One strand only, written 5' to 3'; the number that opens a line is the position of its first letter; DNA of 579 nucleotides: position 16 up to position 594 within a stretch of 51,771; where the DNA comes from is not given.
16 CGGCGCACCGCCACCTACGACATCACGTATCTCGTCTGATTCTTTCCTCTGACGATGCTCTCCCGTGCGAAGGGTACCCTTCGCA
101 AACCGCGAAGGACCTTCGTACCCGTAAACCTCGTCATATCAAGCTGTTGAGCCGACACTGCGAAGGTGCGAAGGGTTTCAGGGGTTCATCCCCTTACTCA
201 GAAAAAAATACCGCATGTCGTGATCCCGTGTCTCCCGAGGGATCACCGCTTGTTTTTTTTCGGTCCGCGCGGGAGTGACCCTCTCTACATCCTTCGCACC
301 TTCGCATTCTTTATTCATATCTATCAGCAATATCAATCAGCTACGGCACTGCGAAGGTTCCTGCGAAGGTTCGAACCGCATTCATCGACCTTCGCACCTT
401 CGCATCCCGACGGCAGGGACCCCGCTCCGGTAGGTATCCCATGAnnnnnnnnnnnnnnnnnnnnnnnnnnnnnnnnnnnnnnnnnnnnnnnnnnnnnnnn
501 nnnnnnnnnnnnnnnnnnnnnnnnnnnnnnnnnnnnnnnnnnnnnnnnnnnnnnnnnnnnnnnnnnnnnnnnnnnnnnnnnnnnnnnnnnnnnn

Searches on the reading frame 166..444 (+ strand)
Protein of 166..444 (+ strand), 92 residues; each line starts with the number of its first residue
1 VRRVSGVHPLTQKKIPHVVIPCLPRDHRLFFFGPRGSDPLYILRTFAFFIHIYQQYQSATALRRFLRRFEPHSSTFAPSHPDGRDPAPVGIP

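Call 7: search_protein_families(library=pfam, proteins=[window:166-444:+], max_evalue=0.01)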
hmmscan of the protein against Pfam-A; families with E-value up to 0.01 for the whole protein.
window:166-444:+ (92 aa): 0 families
